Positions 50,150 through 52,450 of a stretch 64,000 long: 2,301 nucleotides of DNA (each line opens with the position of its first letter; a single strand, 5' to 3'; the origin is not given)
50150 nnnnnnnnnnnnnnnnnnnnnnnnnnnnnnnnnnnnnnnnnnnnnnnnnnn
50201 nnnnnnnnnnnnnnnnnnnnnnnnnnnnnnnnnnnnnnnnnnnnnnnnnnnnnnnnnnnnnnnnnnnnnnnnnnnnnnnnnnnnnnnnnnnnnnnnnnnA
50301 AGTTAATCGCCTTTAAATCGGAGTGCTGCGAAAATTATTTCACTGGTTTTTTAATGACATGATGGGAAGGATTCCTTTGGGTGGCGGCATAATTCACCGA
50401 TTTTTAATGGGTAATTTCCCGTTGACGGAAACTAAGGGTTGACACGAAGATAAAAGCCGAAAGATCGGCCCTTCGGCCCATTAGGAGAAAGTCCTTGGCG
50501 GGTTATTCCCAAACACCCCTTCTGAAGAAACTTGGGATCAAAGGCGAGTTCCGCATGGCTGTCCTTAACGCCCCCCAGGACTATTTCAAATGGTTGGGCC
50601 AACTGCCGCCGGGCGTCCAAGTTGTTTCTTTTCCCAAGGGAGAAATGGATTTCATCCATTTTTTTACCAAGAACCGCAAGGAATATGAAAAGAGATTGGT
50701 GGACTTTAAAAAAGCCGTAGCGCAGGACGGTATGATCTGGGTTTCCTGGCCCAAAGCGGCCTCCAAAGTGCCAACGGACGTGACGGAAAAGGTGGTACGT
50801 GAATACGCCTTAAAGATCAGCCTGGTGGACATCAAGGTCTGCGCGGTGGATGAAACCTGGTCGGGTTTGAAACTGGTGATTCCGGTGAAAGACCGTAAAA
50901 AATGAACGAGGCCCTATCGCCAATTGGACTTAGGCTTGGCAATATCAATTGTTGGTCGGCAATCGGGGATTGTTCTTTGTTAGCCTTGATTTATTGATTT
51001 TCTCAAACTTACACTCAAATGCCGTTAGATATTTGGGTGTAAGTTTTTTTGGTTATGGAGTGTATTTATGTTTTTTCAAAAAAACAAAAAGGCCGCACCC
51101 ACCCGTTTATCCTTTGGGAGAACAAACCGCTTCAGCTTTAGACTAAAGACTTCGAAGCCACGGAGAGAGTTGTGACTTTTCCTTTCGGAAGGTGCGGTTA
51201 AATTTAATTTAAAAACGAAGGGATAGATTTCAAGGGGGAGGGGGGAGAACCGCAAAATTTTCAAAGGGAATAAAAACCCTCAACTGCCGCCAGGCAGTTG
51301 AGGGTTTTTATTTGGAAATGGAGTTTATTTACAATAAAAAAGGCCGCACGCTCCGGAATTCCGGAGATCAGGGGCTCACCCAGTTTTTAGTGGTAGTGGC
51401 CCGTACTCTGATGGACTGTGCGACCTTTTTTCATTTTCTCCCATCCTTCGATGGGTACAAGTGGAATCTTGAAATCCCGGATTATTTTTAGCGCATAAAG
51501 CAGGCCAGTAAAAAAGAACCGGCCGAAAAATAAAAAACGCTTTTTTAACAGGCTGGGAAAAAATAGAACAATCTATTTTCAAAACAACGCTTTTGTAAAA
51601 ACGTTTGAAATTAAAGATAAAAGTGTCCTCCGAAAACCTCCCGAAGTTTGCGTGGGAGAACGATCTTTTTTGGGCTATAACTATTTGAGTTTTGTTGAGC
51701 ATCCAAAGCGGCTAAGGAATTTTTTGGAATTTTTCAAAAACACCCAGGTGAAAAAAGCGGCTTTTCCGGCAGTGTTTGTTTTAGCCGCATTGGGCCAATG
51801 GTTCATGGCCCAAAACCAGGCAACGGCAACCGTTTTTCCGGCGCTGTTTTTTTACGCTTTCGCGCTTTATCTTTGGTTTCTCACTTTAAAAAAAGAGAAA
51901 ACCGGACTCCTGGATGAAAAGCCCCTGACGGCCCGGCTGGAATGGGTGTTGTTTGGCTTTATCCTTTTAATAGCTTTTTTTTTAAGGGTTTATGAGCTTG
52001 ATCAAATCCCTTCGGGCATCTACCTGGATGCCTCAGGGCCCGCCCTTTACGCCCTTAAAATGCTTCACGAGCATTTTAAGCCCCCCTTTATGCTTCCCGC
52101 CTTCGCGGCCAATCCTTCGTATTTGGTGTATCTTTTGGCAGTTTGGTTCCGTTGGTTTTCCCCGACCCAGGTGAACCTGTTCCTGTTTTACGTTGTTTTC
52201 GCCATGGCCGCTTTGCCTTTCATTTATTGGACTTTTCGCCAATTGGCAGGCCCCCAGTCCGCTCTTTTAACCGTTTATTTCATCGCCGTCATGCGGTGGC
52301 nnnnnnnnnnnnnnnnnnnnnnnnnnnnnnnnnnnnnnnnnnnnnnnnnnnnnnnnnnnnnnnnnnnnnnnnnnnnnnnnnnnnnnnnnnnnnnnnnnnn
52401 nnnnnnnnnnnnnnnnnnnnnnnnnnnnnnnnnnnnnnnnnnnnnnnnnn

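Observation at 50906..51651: Hairpin-dense 750-bp non-coding region with a bidirectional terminator, a repeated 13-mer and a 16-bp perfect palindrome. Candidate small RNA(s).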

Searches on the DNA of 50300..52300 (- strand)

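Call 3: search_rna_families(source=window, start=50300, end=52300, threshold=evalue, max_evalue=10, show_alignments=5)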
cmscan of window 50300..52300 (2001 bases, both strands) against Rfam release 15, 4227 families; matches with E-value up to 10: 27.
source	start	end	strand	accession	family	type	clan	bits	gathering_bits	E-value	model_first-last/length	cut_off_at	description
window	51207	51321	+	RF02905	sRNA41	Gene; sRNA;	-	28.9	45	0.034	1-113/113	no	Archaeal Small RNA 41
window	51272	51452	-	RF02377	SurA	Gene; sRNA;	-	28.2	100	3.8e-05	1-279/279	no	SurA sRNA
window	51318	51437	+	RF02066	STnc320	Gene; sRNA;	-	27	50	0.024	1-55/55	no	Salmonella enterica sRNA STnc320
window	51193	51312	+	RF02431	SpF22_sRNA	Gene; sRNA;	-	26.3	55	0.02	1-140/140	no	Streptococcus sRNA SpF22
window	51234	51313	+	RF02495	ohsC_RNA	Gene; antitoxin;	-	25.7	50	0.41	1-77/77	no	Oppression of Hydrophobic ORF by sRNA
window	51165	51319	+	RF02442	SpF66_sRNA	Gene; sRNA;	-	24.7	42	0.0025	1-239/239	no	Streptococcus sRNA SpF66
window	51257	51369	-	RF01405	STnc490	Gene; sRNA;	-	23.8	56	0.053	1-124/124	no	STnc490 Hfq binding RNA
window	51266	51316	-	RF04157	MIR9486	Gene; miRNA;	-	23.6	100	0.081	1-119/119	no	MIR9486 microRNA precursor family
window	51257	51319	+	RF04128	MIR8562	Gene; miRNA;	-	23.3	211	0.16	1-242/242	no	MIR8562 microRNA precursor family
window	51220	51326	-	RF00616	LhrC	Gene; sRNA;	CL00114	23.2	110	1.3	1-111/111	no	Listeria LhrC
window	51269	51333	-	RF02399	NsiR1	Gene; sRNA;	-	23.1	39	0.1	1-60/60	no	Nitrogen stress-induced RNA 1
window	51847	51922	+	RF03303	mir-973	Gene; miRNA;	-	21.8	63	0.5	1-84/84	no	mir-973 microRNA precursor family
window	51266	51314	+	RF04157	MIR9486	Gene; miRNA;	-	21.6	100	0.28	1-119/119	no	MIR9486 microRNA precursor family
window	51272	51326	-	RF01459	rliE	Gene; sRNA;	-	20.9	90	1.5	128-182/222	no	Listeria sRNA rliE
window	51529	51611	+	RF02319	TtnuHACA12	Gene; snRNA; snoRNA; HACA-box;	-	20.7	80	6.8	1-131/131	no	Tetrahymena snoRNA TtnuHACA12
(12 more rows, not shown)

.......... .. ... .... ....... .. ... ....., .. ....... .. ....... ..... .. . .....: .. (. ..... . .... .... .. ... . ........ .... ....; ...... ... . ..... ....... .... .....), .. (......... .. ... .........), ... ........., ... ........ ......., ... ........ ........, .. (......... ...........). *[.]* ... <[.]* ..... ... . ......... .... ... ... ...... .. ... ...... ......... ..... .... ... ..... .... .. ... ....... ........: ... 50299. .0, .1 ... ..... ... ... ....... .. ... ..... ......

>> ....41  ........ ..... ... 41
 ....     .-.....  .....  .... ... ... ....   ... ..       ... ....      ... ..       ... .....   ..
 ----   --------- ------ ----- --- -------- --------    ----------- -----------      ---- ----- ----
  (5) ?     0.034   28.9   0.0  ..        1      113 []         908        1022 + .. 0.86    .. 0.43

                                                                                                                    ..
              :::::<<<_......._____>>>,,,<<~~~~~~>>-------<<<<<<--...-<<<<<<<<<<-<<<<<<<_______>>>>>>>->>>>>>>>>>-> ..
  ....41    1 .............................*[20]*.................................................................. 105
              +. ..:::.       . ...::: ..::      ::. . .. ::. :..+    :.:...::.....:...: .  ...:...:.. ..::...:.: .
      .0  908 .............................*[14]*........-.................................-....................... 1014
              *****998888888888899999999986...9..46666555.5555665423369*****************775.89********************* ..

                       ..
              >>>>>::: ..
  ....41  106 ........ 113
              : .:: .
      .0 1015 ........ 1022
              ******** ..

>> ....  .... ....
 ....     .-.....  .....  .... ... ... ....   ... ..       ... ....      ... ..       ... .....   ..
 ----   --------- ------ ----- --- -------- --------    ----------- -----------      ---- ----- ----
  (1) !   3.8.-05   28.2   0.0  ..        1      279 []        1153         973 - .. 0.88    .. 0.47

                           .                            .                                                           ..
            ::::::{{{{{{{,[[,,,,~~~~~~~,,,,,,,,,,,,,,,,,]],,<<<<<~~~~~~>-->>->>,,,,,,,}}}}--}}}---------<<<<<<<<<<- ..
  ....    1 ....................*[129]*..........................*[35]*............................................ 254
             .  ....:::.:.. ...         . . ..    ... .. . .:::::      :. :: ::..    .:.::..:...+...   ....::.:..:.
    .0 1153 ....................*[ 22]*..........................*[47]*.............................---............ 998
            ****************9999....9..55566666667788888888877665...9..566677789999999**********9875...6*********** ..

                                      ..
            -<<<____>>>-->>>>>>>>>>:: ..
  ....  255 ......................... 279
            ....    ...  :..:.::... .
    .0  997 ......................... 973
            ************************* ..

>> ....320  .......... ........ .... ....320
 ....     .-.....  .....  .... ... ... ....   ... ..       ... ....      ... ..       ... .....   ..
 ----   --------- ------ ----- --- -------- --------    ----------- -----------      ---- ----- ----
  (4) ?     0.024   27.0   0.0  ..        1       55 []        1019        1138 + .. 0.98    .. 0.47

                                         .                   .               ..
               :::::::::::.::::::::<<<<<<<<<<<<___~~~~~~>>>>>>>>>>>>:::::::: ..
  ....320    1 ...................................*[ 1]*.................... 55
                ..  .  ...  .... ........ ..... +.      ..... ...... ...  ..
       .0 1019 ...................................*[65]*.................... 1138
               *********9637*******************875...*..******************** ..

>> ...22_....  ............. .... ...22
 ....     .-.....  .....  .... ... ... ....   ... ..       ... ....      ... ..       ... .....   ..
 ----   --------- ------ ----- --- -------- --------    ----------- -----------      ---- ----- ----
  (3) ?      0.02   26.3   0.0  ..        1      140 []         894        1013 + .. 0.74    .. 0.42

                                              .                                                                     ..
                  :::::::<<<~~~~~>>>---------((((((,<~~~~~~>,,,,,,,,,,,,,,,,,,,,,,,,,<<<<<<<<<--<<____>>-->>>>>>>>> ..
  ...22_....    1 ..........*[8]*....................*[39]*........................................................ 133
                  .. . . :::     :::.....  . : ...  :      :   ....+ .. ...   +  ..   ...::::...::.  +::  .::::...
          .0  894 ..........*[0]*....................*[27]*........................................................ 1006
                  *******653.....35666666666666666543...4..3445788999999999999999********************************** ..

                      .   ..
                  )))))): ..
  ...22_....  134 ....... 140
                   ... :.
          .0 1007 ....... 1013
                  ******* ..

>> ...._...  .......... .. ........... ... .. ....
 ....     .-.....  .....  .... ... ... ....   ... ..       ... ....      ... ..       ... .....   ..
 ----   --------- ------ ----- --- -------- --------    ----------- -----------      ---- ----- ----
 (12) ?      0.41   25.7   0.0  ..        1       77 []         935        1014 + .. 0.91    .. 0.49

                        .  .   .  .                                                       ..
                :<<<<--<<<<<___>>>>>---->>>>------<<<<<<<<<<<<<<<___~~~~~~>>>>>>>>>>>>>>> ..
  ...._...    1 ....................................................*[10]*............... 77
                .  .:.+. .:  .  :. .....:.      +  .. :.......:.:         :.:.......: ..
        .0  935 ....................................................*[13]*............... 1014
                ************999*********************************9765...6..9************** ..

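Call 48: build_rna_model(alignment_id=A6)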
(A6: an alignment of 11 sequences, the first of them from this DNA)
Model R1 built from alignment A6 (11 sequences, 111 columns); structure: RNAalifold consensus.
model positions 100; base pairs 27; branch points 1; effective number of sequences 1.1; information 0.59 bits per position. Calibrated on 0.2 Mb of random sequence (short: E-values are rough).
structure used (alignment columns):
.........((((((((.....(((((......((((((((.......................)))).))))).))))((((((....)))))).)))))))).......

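Call 49: build_rna_model(alignment_id=A5)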
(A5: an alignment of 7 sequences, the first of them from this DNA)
Model R2 built from alignment A5 (7 sequences, 122 columns); structure: RNAalifold consensus.
model positions 120; base pairs 34; branch points 2; effective number of sequences 0.9; information 0.591 bits per position. Calibrated on 0.2 Mb of random sequence (short: E-values are rough).
structure used (alignment columns):
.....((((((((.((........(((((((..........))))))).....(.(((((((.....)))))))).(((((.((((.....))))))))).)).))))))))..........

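Call 51: search_with_rna_model(model_id=R1, sources=[window, L003, L004, L005, L007, L008, L009, L010, L012, L013, L014, L015, L016], max_evalue=10)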
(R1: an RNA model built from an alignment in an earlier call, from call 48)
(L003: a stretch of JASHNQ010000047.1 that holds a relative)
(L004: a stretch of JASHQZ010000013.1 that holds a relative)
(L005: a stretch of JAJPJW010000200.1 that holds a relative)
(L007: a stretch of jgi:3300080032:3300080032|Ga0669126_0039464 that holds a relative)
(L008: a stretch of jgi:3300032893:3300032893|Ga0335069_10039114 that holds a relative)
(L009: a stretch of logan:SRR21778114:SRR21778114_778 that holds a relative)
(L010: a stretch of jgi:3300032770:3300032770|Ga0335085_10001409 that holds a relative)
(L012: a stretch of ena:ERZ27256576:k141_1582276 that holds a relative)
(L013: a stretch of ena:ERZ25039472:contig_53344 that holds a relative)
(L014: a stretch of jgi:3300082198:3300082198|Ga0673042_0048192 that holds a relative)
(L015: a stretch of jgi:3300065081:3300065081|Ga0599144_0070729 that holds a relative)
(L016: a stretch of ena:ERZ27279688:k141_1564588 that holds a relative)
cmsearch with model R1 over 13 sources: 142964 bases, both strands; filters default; matches with E-value up to 10: 20.
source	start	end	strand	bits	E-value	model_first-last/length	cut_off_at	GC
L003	3245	3344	-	118.8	4e-34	1-100/100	no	0.53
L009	763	861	-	114.4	9.9e-33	1-100/100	no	0.56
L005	3638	3736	-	114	1.3e-32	1-100/100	no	0.57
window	51335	51433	-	113.5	1.9e-32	1-100/100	no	0.53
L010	2045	2143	-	113.2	2.3e-32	1-100/100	no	0.56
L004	3495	3593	-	112.3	4.1e-32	1-100/100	no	0.57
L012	101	200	-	109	4.6e-31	1-100/100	no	0.59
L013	926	1029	-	103.7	2e-29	1-100/100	no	0.54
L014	1170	1268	-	95.9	5.3e-27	1-100/100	no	0.62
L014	3682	3780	-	89.1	6.5e-25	1-100/100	no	0.63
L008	699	806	-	80.9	2.4e-22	1-100/100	no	0.47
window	51334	51432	+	16.4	0.023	1-100/100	no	0.53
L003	3244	3343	+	14.9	0.064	1-100/100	no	0.53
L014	1169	1267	+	11.7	0.67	1-100/100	no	0.62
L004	3494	3592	+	11.5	0.74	1-100/100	no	0.57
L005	3637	3735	+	11.5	0.75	1-100/100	no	0.57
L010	2044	2142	+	11.4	0.82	1-100/100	no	0.56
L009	762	860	+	11.4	0.82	1-100/100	no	0.56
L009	386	509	-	11.3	0.85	1-100/100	no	0.48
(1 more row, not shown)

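Call 52: search_with_rna_model(model_id=R2, sources=[window, L003, L004, L005, L007, L008, L009, L010, L012, L013, L014, L015, L016], max_evalue=10)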
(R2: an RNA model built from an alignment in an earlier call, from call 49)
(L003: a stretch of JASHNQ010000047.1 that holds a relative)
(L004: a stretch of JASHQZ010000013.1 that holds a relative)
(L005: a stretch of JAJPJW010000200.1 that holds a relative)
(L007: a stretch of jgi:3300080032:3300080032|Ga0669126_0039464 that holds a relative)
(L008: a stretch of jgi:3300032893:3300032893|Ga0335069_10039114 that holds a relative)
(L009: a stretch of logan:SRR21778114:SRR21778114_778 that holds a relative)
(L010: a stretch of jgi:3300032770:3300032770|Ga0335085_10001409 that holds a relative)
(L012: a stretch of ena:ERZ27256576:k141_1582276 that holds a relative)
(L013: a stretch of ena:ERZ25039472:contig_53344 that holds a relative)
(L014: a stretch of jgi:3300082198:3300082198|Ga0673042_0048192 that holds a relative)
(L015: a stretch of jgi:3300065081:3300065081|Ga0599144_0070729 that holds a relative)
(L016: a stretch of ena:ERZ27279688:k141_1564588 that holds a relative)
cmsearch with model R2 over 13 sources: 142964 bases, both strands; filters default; matches with E-value up to 10: 10.
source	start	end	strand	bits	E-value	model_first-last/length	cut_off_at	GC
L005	3236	3355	-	147.9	7.8e-40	1-120/120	no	0.5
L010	1808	1927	-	145.5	3.8e-39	1-120/120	no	0.52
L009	385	504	-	145.1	4.7e-39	1-120/120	no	0.51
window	51083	51202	-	145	5.1e-39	1-120/120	no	0.47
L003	2964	3083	-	142.8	2.2e-38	1-120/120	no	0.52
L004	3253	3373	-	140.1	1.3e-37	1-120/120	no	0.5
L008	450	570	-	133.2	1.2e-35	1-120/120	no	0.5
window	50537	50665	+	15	0.095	1-120/120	no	0.5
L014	3628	3745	-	10.8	1.5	1-120/120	no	0.64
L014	1169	1241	-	9.3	4.2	1-120/120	no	0.62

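Call 71: search_with_rna_model(model_id=R2, sources=[L018, L019], max_evalue=10, show_alignments=2)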
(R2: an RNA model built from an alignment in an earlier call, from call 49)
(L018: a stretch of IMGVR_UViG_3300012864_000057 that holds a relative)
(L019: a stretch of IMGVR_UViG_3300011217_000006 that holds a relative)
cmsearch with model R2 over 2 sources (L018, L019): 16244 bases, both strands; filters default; matches with E-value up to 10: 0.
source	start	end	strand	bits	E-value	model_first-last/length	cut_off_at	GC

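Call 73: search_with_rna_model(model_id=R1, sources=[L020, L017, L015, L007], max_evalue=10, filters=off)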
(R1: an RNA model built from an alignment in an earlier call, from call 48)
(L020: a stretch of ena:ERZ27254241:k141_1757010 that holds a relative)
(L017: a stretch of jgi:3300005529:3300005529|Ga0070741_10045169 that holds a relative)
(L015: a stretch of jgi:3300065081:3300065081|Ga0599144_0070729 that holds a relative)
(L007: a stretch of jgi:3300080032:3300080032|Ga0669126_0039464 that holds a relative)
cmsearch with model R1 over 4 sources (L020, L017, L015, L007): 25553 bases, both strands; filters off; matches with E-value up to 10: 22.
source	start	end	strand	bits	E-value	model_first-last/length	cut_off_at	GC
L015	2936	2990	+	10.1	0.37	1-100/100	no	0.45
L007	2375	2413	-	9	0.79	1-100/100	no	0.44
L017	1290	1359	+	8.3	1.3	1-100/100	no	0.56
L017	4916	4953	+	7.9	1.8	1-100/100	no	0.61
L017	876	915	-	7.7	2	1-100/100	no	0.65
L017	1256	1360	-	7.7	2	1-100/100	no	0.55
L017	2953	2988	+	7.3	2.7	1-100/100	no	0.5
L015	2937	2991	-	7.1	3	1-100/100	no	0.47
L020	6235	6356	+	7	3.4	1-100/100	no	0.54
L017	4917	4954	-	6.9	3.5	1-100/100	no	0.61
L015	3731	3764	+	6.9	3.6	1-100/100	no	0.56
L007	639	672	-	6.7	4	1-100/100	no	0.38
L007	4279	4301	+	6.7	4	1-100/100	no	0.3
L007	2370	2416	+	6.7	4.2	1-100/100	no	0.38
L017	2862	2941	+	6.4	4.9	1-100/100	no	0.54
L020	5617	5683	+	6.2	5.7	1-100/100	no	0.54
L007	2696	2721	+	6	6.6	1-100/100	no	0.27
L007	378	426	-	6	6.7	1-100/100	no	0.51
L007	5127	5155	-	5.9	7.3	1-100/100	no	0.45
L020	4402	4475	-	5.8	7.9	1-100/100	no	0.55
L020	2559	2635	+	5.7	8.6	1-100/100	no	0.61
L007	6709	6745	+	5.5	9.5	1-100/100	no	0.54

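Call 74: search_with_rna_model(model_id=R2, sources=[L020, L013, L014, L012], max_evalue=10, filters=off)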
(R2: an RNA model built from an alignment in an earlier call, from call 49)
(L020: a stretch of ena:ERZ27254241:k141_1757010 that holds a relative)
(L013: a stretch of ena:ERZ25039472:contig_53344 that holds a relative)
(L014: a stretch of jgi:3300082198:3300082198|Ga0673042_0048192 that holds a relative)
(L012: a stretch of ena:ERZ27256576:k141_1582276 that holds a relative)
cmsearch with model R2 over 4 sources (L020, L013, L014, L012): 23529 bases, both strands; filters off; matches with E-value up to 10: 43.
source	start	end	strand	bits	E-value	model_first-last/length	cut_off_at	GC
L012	62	102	-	17.9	0.0024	1-120/120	no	0.59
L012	67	107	+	13.4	0.045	1-120/120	no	0.59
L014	2096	2132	+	12.7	0.072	1-120/120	no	0.51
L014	3628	3745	-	10.8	0.25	1-120/120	no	0.64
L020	1268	1360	-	10.4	0.33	1-120/120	no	0.48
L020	884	974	+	9.8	0.49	1-120/120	no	0.54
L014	1169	1241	-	9.3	0.69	1-120/120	no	0.62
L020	5029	5081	-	8.5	1.2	1-120/120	no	0.6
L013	1582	1633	+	8.4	1.3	1-120/120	no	0.42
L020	3601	3726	-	8.2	1.4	1-120/120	no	0.57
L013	692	740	-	7.7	1.9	1-120/120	no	0.63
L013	2803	2870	+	7.7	2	1-120/120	no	0.46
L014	3686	3758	+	7.7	2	1-120/120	no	0.64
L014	1174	1246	+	7.6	2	1-120/120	no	0.63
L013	547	566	+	7.6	2.1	54-73/120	no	0.55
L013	3080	3119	+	7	3.1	1-120/120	no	0.55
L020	5049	5084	+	6.9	3.3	1-120/120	no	0.53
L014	3885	3933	-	6.8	3.5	1-120/120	no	0.63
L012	3703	3734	+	6.8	3.6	1-120/120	no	0.44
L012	4513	4559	+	6.8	3.6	1-120/120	no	0.55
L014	789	840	-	6.7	3.9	1-120/120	no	0.65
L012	2671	2800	+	6.5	4.3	1-120/120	no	0.58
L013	3639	3704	+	6.4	4.7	1-120/120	no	0.56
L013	3616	3674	-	6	5.9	1-120/120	no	0.54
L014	1285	1322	+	6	6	1-120/120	no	0.5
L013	646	745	+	6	6.2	1-120/120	no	0.57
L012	3050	3087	+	5.9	6.3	1-120/120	no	0.71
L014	5251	5328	-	5.9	6.5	1-120/120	no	0.62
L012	4392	4413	+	5.8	6.8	1-120/120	no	0.41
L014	3962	4012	+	5.8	6.8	1-120/120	no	0.63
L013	2398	2421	+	5.8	7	1-120/120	no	0.42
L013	2165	2204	+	5.7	7.2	1-120/120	no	0.47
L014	3023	3152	-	5.6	7.5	1-120/120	no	0.65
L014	1520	1562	+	5.6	7.7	1-120/120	no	0.53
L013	4020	4045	-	5.6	7.7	1-120/120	no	0.42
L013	3927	3971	-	5.6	7.7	1-120/120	no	0.56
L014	430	483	-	5.6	8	1-120/120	no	0.57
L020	395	463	-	5.6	8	1-120/120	no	0.46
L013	1772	1802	+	5.5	8.5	1-120/120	no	0.48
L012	4711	4744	+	5.4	8.8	1-120/120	no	0.53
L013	2549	2593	-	5.4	8.8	1-120/120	no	0.58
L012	1717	1758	+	5.3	9.3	1-120/120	no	0.55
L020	3201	3235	+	5.3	9.5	1-120/120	no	0.6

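Call 85: search_with_rna_model(model_id=R1, sources=[L021], max_evalue=1, filters=off)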
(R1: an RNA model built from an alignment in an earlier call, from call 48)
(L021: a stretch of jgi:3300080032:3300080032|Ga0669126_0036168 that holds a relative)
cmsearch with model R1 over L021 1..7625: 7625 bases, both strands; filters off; matches with E-value up to 1: 4.
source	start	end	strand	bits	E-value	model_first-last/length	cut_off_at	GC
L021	5279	5384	-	12.7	0.017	1-100/100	no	0.42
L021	4282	4315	+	10.8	0.068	1-100/100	no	0.59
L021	2136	2179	-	10.2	0.098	1-100/100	no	0.68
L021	5278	5383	+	7.3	0.81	1-100/100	no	0.42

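Call 86: search_with_rna_model(model_id=R2, sources=[L021], max_evalue=1, filters=off)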
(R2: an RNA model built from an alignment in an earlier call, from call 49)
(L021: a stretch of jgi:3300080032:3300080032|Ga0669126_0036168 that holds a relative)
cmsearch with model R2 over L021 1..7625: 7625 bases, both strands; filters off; matches with E-value up to 1: 5.
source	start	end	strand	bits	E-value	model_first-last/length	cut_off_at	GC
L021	7215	7259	-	12.1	0.035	1-120/120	no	0.47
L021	6402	6494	-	9.3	0.21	1-120/120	no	0.43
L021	4947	4991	-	9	0.27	1-120/120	no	0.56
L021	6407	6499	+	8.5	0.37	1-120/120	no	0.45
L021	6025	6056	+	7.8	0.6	1-120/120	no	0.47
